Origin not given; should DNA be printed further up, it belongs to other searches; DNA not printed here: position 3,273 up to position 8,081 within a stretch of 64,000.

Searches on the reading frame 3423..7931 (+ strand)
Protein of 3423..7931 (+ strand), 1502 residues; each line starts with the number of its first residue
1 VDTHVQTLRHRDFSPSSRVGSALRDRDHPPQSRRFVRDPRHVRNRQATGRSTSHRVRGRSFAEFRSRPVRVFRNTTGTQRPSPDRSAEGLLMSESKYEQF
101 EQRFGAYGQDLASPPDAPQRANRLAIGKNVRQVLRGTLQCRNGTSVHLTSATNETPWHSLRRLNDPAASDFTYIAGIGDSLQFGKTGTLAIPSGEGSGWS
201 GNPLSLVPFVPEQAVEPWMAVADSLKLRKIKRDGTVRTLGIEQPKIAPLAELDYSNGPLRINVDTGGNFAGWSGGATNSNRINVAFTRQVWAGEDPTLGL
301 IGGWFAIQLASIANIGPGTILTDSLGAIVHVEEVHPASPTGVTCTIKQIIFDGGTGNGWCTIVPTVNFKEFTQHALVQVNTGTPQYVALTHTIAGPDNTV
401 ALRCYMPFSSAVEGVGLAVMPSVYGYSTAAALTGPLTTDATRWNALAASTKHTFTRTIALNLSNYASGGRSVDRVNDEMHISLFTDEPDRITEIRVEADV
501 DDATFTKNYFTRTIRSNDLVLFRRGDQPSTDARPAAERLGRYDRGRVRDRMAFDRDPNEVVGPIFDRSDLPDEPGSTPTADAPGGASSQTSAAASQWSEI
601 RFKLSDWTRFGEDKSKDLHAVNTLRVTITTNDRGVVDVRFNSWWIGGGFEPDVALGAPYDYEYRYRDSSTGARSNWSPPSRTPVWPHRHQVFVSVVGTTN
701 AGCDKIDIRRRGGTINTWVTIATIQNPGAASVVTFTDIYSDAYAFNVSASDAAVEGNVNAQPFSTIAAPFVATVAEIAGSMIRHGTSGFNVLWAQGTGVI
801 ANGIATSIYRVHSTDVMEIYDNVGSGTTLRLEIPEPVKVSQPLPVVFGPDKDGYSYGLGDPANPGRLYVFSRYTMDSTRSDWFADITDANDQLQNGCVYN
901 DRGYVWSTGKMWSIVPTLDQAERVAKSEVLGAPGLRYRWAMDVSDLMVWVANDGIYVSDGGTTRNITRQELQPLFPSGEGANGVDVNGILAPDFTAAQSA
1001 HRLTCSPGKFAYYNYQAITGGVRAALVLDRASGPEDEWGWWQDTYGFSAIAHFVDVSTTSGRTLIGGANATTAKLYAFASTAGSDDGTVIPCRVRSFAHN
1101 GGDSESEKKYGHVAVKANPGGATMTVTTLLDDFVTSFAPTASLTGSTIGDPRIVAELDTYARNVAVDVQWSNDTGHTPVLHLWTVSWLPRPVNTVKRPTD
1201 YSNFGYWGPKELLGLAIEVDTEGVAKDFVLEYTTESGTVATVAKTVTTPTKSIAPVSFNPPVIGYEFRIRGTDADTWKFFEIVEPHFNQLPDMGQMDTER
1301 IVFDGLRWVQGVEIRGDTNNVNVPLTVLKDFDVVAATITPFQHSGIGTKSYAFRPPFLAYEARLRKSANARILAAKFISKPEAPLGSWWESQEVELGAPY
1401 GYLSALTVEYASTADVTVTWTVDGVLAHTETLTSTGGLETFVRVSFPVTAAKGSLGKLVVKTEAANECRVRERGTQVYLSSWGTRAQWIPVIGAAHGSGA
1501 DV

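Call 12: search_protein_families(library=phrogs, proteins=[window:3423-7931:+], max_evalue=0.001)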
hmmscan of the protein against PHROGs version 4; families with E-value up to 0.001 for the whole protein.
window:3423-7931:+ (1502 aa): 0 families

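Call 92: search_solved_structures(query=window:3423-7931:+, max_evalue=1)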
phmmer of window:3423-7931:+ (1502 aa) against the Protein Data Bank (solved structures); distinct sequences matched with E-value up to 1: 0.

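Call 93: search_protein_families(library=pfam, proteins=[window:3423-7931:+], max_evalue=0.1)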
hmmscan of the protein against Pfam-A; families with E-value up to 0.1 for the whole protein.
window:3423-7931:+ (1502 aa): 1 family
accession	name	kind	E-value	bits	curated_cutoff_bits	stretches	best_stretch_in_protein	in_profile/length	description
PF18099.7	CBM_35_2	-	0.0062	17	23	1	1386-1447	25-84/112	Carbohydrate binding module (family 35)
